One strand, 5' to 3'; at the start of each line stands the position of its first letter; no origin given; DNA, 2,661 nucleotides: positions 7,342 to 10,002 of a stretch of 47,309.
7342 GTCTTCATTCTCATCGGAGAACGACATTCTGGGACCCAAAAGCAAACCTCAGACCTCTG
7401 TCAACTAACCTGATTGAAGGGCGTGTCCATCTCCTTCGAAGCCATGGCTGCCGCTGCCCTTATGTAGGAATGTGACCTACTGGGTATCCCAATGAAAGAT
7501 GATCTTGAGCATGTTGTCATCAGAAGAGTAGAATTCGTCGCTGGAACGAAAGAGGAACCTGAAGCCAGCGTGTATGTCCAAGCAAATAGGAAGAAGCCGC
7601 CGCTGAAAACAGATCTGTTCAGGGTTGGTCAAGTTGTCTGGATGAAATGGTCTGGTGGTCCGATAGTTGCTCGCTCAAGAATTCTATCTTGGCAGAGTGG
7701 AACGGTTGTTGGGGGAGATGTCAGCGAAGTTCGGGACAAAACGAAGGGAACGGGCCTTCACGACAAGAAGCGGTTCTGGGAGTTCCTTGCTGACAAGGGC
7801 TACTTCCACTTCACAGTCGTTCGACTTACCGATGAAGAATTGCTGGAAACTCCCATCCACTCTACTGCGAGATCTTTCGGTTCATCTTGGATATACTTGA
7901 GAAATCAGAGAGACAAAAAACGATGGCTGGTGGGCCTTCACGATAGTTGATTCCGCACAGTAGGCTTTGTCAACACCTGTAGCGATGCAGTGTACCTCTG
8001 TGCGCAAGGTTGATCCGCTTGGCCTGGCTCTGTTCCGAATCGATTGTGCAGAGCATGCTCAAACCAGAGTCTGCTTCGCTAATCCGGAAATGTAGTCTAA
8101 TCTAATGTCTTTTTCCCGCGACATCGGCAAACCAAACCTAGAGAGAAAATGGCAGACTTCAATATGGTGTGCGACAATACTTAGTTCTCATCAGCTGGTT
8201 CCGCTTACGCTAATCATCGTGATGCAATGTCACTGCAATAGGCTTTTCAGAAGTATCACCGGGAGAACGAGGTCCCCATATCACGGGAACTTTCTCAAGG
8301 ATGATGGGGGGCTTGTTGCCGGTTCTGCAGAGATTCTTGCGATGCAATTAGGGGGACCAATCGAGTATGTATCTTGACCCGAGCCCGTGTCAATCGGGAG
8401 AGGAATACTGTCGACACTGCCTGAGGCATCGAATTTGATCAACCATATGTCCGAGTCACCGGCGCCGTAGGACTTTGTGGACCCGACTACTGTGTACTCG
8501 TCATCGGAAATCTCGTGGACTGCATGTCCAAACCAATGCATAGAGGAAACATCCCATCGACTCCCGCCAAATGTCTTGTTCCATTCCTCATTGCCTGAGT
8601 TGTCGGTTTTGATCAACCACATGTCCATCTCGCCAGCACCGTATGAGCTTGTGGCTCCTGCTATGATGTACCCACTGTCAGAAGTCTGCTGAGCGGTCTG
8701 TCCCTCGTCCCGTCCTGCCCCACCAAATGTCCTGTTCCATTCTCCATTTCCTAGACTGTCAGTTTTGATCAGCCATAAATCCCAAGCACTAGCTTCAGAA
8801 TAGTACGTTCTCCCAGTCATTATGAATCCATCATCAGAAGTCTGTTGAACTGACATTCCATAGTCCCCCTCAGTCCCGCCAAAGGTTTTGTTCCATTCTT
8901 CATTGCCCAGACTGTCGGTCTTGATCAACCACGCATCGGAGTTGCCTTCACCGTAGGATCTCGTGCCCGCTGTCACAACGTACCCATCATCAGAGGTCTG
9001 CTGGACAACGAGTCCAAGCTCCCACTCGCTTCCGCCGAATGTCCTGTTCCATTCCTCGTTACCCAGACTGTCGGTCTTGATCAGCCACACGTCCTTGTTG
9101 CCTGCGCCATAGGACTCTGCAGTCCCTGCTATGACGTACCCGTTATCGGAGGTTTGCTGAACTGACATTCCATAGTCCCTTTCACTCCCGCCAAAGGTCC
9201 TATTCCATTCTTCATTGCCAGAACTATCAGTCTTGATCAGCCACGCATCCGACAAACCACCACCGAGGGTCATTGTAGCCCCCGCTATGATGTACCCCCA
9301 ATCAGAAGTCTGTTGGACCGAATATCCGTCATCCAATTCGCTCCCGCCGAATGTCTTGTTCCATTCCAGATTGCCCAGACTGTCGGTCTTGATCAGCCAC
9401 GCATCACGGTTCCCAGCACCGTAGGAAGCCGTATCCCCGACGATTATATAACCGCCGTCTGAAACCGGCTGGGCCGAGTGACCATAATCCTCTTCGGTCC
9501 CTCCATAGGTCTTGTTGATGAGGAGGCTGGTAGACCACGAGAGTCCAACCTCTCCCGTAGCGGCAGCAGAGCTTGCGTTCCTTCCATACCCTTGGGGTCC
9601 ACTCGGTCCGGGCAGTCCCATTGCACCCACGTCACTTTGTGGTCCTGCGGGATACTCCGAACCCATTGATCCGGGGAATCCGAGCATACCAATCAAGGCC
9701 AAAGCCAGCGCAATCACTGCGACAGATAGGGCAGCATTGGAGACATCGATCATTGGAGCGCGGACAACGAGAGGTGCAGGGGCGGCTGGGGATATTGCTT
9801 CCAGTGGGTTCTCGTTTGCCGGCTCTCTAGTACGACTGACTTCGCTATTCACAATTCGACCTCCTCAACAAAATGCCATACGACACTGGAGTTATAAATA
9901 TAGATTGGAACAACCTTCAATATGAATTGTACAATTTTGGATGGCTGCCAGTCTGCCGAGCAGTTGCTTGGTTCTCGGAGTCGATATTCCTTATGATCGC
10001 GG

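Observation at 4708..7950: ABC/AAA_21-type ATPase, a membrane-anchored HEPN-like protein and a small unknown protein directly downstream of the RM genes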

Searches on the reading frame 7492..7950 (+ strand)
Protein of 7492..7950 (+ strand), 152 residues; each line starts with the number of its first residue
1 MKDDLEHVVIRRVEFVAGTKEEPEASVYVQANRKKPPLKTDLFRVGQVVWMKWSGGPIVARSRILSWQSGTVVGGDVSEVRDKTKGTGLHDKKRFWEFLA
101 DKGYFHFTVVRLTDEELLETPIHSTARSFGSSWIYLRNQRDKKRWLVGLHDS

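Call 3: search_protein_families(library=pfam, proteins=[window:7492-7950:+], max_evalue=0.1)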
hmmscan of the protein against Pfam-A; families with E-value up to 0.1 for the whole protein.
window:7492-7950:+ (152 aa): 0 families

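Call 4: search_protein_families(library=padloc, proteins=[window:7492-7950:+], max_evalue=0.1)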
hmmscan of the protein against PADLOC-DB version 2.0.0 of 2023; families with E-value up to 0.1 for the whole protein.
window:7492-7950:+ (152 aa): 0 families

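Call 6: search_protein_families(library=ncbifam, proteins=[window:7492-7950:+], max_evalue=0.1)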
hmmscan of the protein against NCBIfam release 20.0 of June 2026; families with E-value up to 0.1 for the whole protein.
window:7492-7950:+ (152 aa): 0 families

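Call 7: search_protein_families(library=phrogs, proteins=[window:7492-7950:+], max_evalue=0.1)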
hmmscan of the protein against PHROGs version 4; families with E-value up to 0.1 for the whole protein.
window:7492-7950:+ (152 aa): 0 families

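Call 11: find_homologous_proteins(query=window:7492-7950:+, max_evalue=0.01)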
Query window:7492-7950:+ (152 aa): 18 proteins with E <= 0.01 among 34 candidates.
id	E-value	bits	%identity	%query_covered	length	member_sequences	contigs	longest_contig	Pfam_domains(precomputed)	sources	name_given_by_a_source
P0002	3.5e-98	343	100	100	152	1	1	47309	-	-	-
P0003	2.0e-75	270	83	94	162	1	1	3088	-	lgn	-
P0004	8.0e-67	242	75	95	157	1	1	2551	-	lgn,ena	-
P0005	2.0e-48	182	56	96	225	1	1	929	PF01844.30,PF14279.13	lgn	-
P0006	7.5e-41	157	52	100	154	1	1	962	-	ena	-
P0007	5.0e-37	145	45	96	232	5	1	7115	PF13395.13,PF01844.30,PF14279.13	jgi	jgi:hypothetical protein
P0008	2.1e-36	143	42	96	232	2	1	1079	PF13395.13,PF01844.30,PF14279.13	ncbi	-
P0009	8.4e-36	141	48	95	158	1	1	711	-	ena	-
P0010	3.0e-35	139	43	95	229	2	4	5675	PF01844.30,PF14279.13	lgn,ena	-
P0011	3.9e-33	132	44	94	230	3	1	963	PF13395.13,PF01844.30,PF14279.13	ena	-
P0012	2.4e-32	130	42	96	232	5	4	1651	PF01844.30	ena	-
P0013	6.8e-24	102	40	95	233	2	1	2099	PF01844.30,PF14279.13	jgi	jgi:hypothetical protein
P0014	7.4e-24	102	43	93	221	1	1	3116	PF01844.30,PF14279.13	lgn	-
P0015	4.6e-22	96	38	97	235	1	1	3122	PF01844.30,PF14279.13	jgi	jgi:HNH endonuclease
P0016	1.2e-20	92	38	93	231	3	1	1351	PF13395.13,PF01844.30,PF14279.13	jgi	jgi:hypothetical protein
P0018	2.5e-19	87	39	94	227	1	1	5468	PF01844.30,PF14279.13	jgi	jgi:hypothetical protein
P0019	7.2e-17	79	51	51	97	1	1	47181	-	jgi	jgi:hypothetical protein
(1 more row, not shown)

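Call 24: search_protein_families(library=pfam, proteins=[P0005, P0007, P0013], max_evalue=0.1)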
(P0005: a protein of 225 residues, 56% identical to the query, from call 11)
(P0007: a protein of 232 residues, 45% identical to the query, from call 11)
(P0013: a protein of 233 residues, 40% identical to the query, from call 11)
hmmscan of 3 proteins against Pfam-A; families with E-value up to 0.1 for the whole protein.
P0005 (225 aa): 3 families
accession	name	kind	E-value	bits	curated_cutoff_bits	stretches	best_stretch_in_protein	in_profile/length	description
PF01844.29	HNH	-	1e-12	48.4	21.4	1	178-221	1-45/47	HNH endonuclease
PF14279.12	HNH_5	-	1.6e-08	34.8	27.5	1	178-223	1-46/56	HNH endonuclease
PF13395.12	HNH_4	-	0.0052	17.2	22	1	178-222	1-50/54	HNH endonuclease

P0007 (232 aa): 3 families
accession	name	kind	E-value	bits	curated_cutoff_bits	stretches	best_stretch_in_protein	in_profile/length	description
PF01844.29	HNH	-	3.4e-15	56.3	21.4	1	185-229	1-46/47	HNH endonuclease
PF14279.12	HNH_5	-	3e-10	40.3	27.5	1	185-230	1-46/56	HNH endonuclease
PF13395.12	HNH_4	-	1.1e-06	28.9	22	1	185-230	1-51/54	HNH endonuclease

P0013 (233 aa): 3 families
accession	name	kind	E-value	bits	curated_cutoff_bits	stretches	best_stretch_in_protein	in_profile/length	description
PF01844.29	HNH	-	3.9e-12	46.6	21.4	1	183-228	1-47/47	HNH endonuclease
PF14279.12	HNH_5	-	8.8e-09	35.6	27.5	1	183-228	1-46/56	HNH endonuclease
PF13395.12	HNH_4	-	0.068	13.6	22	0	195-228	18-51/54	HNH endonuclease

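Call 35: search_solved_structures(query=A1, max_evalue=10)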
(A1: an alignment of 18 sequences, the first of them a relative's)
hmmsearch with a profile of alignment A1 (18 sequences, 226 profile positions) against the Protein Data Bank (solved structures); distinct sequences matched with E-value up to 10: 23.
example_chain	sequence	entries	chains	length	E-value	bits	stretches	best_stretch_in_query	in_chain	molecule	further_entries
4h9d_A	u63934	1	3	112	2.3e-07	33.7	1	151-221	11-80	HNH endonuclease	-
5h0m_A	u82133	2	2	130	1.6e-06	30.9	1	138-223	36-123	HNH endonuclease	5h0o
4ogc_A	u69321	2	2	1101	1.6e-05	27.7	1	166-224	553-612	HNH endonuclease domain protein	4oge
9k2z_A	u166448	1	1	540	1.8e-05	27.5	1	156-219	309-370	HfmIscB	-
8d2k_A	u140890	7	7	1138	3e-05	26.8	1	167-223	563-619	CRISPR-associated endonuclease, Csn1 family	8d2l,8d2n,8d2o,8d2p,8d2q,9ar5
9k32_A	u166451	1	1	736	7.9e-05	25.4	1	158-223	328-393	HNH nuclease domain-containing protein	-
9lgi_A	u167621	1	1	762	9.2e-05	25.2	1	160-221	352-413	HNH nuclease domain-containing protein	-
8w2z_A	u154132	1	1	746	0.00022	24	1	164-222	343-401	HNH nuclease domain-containing protein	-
8zq9_B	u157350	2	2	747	0.00022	24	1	164-222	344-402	a protein | HNH nuclease domain-containing protein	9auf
8w2s_A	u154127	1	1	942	0.0003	23.6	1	164-222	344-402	HNH nuclease domain-containing protein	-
9k31_A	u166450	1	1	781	0.00053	22.7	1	176-224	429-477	YnpsCas9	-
5x42_A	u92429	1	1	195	0.001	21.8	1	167-218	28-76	DotN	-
5x1h_Q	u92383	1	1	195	0.0015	21.3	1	167-218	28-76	IcmJ (DotN)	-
5x42_C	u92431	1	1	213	0.0016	21.2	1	166-218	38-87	IcmJ (DotN)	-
5x1h_A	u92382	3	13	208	0.0017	21.1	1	167-218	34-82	IcmJ (DotN)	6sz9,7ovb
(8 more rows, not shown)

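Call 44: predict_structure(alignment_id=A1)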
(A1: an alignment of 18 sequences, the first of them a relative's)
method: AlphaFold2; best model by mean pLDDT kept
length: 152 residues; sequences in the alignment: 18
mean_pLDDT: 92.8   pTM: 0.86
mean pLDDT of the five models: 92.8, 92.4, 92.3, 91.9, 88.8
residues with pLDDT >= 90: 135; 70-90: 10; 50-70: 3; < 50: 4
segments of 3 or more residues with pLDDT < 50: 150-152
pLDDT, mean of each block of 10 residues (from residue 1): 84 93 95 96 97 95 98 96 97 96 97 96 89 92 81 37
secondary structure, 60 per line:
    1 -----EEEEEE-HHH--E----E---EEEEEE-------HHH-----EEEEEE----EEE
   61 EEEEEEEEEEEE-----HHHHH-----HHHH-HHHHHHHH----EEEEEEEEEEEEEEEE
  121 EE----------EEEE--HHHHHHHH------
elements in order: E6-11 E27-32 E48-53 E58-72 H78-82 H88-91 H93-100 E105-122 E133-136 H139-146

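Call 48: fold_search(model_id=the predicted structure, library=pdb)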
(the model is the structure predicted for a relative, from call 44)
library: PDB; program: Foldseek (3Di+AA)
matches with E <= 10: 542; with E <= 0.001: 3
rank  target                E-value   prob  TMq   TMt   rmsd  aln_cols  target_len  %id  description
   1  5y6c_A                4.0e-04  1.00  0.62  0.65   4.2       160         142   14  Crystal structure of ZmASCH S128A mutant protein from Zymomonas mobilis (released 2018-07-18)
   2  5y6b_A                4.5e-04  1.00  0.56  0.58   4.6       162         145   14  Crystal structure of ZmASCH Y47F mutant protein from Zymomonas mobilis (released 2018-07-18)
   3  5guq_C                9.1e-04  1.00  0.58  0.59   4.4       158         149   17  Crystal structure of ASCH from Zymomonas mobilis (released 2017-08-30)
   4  5y6b_B                1.3e-03  1.00  0.59  0.63   4.2       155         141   15  Crystal structure of ZmASCH Y47F mutant protein from Zymomonas mobilis (released 2018-07-18)
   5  5gus_B                1.4e-03  1.00  0.61  0.64   4.4       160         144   14  Crystal structure of ASCH domain from Zymomonas mobilis (released 2017-08-30)
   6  5y6b_D                1.5e-03  1.00  0.59  0.64   4.1       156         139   15  Crystal structure of ZmASCH Y47F mutant protein from Zymomonas mobilis (released 2018-07-18)
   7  5gus_A                1.6e-03  1.00  0.61  0.65   4.3       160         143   14  Crystal structure of ASCH domain from Zymomonas mobilis (released 2017-08-30)
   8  5guq_A                1.7e-03  1.00  0.58  0.61   4.4       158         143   17  Crystal structure of ASCH from Zymomonas mobilis (released 2017-08-30)
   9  6n0s                  2.7e-03  1.00  0.45  0.39   4.9       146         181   12  N-terminal domain of Staphylothermus marinus McrB (released 2019-11-13)
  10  2dp9                  4.1e-03  1.00  0.46  0.54   4.8       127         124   15  Crystal Structure of Conserved Hypothetical Protein TTHA0113 from Thermus thermophilus HB8 (released 2006-11-08)
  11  7s9w_A                1.6e-02  0.99  0.45  0.07   4.3       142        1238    8  Structure of DrmAB:ADP:DNA complex (released 2022-06-15)
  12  7s9v_A                2.1e-02  0.98  0.42  0.06   4.9       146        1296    8  DrmAB:ADP (released 2022-06-15)
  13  2kku_MODEL_1_A        2.6e-02  0.97  0.49  0.53   4.2       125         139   15  Solution structure of protein af2351 from Archaeoglobus fulgidus. Northeast Structural Genomics Consortium tar (released 2009-07-14)
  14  1t62_B                2.9e-02  0.80  0.33  0.31   5.8       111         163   14  Crystal structure of protein EF3133 from Enterococcus faecalis V583, Pfam DUF984 (released 2004-06-22)
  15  9kyf_B                7.1e-02  0.84  0.37  0.51   3.9       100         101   12  Crystal structure of E.coli ac4C amidohydrolase YqfB (released 2025-08-20)
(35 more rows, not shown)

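Call 49: find_encoding_contigs(protein=P0003, flank=5000)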
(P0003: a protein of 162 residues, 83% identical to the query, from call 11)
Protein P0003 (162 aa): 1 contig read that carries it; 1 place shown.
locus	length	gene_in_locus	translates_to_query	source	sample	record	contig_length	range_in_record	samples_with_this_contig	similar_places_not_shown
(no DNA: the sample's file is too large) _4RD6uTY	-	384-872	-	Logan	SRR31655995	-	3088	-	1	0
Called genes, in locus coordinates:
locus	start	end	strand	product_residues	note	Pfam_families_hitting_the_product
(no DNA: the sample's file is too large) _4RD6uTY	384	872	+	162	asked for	-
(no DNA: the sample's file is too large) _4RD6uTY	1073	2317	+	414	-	-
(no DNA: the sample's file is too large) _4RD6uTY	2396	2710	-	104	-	-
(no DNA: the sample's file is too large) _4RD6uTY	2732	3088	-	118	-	?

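Call 50: find_encoding_contigs(protein=P0004, flank=5000)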
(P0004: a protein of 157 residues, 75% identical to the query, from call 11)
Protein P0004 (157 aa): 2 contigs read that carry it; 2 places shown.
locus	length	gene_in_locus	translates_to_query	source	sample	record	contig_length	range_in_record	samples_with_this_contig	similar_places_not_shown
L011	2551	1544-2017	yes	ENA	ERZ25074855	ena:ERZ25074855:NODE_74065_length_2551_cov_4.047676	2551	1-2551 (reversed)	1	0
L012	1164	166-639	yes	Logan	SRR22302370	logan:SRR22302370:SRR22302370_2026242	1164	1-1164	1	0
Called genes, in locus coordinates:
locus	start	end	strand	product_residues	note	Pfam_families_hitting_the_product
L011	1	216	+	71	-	?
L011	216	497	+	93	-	-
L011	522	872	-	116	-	-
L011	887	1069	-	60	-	-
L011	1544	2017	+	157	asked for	-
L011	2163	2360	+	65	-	-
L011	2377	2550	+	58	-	?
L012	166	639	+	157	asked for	-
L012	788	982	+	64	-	-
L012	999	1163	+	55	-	?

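Call 51: find_encoding_contigs(protein=P0019, flank=8000)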
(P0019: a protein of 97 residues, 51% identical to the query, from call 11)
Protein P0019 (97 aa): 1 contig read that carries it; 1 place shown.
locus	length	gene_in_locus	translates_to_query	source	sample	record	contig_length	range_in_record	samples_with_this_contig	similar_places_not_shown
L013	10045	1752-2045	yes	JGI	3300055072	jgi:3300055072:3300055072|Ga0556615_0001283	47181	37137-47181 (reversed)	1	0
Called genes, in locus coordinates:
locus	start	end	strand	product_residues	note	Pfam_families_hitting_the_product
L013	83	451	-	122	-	-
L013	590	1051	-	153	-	PF00580:UvrD-helicase, PF13245:AAA_19 (weak)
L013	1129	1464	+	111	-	-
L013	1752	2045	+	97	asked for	-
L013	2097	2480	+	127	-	PF01844:HNH, PF14279:HNH_5 (weak)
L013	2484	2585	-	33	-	-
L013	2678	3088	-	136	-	PF13975:gag-asp_proteas (weak)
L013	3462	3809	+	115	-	-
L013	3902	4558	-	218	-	-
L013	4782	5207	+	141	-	-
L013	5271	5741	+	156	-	PF01243:PNPOx_N, PF12900:Pyridox_ox_2 (weak)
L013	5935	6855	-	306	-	-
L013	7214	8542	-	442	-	-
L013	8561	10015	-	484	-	PF00899:ThiF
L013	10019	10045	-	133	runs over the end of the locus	PF14462:Prok-E2_E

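Call 65: search_protein_families(library=padloc, proteins=[P0007], max_evalue=0.01)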
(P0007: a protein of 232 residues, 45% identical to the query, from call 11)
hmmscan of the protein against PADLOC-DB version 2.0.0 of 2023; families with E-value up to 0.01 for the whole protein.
P0007 (232 aa): 33 families (the best 25 are shown)
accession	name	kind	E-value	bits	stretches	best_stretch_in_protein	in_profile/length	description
PDLC00346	PtuB1|PtuB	-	3e-07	28.6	1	148-224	12-92/214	Unknown function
PDLC00973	Cas9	-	1e-06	25.6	1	147-230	571-658/830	CRISPR subtype II RNA-guided endonuclease Cas9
PDLC01256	Cas9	-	1.2e-06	25.7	1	157-230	490-562/711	"CAS-II-A,CAS-II-B,CAS-II-C; effector__SPE"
PDLC00332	PtuB1|PtuB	-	1.9e-06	25.9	1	147-223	11-90/212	Unknown function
PDLC00325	PtuB1|PtuB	-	1.9e-06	25.7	1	178-230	47-104/213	Unknown function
PDLC00315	PtuB1|PtuB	-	2.7e-06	25.4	1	183-230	31-79/227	Unknown function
PDLC04259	PDC-M01B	-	3e-06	25.4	1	170-230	82-141/277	-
PDLC00337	PtuB1|PtuB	-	3.5e-06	25.1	1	181-231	55-108/216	Unknown function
PDLC03478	REase_II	-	3.5e-06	24.9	1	162-228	89-159/219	Type II restriction enzyme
PDLC04271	PDC-M01B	-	1.3e-05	22.6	1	180-232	89-141/291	-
PDLC00335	PtuB1|PtuB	-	1.6e-05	22.5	1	173-230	39-101/214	Unknown function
PDLC04255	PDC-M01B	-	2.5e-05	22.1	1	172-230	96-154/285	-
PDLC04248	PDC-M01B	-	2.8e-05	22.1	1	170-230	20-81/216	-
PDLC00350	PtuB1|PtuB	-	7.6e-05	20.7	1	174-230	41-102/224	Unknown function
PDLC00345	PtuB1|PtuB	-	9.8e-05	20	1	178-230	47-104/223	Unknown function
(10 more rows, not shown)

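Call 66: find_encoding_contigs(protein=P0007, flank=6000)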
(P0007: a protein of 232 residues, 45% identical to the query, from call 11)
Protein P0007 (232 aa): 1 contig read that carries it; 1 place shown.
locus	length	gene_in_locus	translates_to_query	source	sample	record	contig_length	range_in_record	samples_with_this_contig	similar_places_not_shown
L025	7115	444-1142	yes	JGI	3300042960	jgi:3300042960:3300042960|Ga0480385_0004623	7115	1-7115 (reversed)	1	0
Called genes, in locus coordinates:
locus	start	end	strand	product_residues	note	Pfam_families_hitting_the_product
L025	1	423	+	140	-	?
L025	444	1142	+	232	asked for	PF01844:HNH, PF13395:HNH_4 (weak), PF14279:HNH_5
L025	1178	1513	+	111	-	-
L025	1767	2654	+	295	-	PF02086:MethyltransfD12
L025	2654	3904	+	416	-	PF22515:DUF6996, PF22518:DUF6997, PF23871:DUF7226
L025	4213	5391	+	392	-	PF13651:EcoRI_methylase (faint)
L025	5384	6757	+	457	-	PF03235:GmrSD_N, PF01844:HNH, PF14279:HNH_5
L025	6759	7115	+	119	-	?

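Call 67: find_encoding_contigs(protein=P0018, flank=6000)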
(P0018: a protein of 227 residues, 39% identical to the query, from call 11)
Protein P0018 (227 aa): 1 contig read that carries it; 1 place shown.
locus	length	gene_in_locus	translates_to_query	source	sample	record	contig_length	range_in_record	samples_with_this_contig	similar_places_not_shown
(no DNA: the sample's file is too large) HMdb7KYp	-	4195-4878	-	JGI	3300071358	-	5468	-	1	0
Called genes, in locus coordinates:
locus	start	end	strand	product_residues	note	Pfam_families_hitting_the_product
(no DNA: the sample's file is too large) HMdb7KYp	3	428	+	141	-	?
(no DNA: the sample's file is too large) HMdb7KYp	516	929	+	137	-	-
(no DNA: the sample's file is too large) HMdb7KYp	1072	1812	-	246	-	-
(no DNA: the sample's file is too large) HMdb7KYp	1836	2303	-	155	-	-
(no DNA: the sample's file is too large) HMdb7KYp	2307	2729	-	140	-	-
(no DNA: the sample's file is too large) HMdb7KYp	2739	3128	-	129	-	-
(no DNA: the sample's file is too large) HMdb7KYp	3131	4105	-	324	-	PF14088:DUF4268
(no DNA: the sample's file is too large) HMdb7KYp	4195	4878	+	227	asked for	PF01844:HNH, PF14279:HNH_5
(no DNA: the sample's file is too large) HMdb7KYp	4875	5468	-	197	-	?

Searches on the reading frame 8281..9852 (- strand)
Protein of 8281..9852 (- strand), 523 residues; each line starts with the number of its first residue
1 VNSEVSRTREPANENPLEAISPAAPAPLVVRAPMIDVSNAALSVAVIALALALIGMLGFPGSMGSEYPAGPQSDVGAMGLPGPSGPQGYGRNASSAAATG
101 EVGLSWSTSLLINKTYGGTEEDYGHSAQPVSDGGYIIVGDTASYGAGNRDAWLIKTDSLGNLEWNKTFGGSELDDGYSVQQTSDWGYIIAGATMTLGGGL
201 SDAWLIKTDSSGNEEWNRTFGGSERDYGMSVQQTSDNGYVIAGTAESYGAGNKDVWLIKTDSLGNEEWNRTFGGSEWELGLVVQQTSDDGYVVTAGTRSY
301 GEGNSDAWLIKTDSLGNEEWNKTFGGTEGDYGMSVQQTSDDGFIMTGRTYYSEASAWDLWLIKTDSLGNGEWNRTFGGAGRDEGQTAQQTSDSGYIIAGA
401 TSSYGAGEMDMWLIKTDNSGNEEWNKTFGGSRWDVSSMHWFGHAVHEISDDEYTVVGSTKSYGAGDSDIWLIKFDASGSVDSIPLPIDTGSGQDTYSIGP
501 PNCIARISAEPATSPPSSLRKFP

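Call 3: search_protein_families(library=pfam, proteins=[window:8281-9852:-], max_evalue=0.1)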
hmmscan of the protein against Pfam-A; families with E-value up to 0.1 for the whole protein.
window:8281-9852:- (523 aa): 2 families
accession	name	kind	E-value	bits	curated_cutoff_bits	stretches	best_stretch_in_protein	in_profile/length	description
PF13761.12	DUF4166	-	0.0029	17.8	23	0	208-234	66-94/184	Domain of unknown function (DUF4166)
PF01391.23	Collagen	-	0.018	15.2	27.2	1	58-88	13-43/60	Collagen triple helix repeat (20 copies)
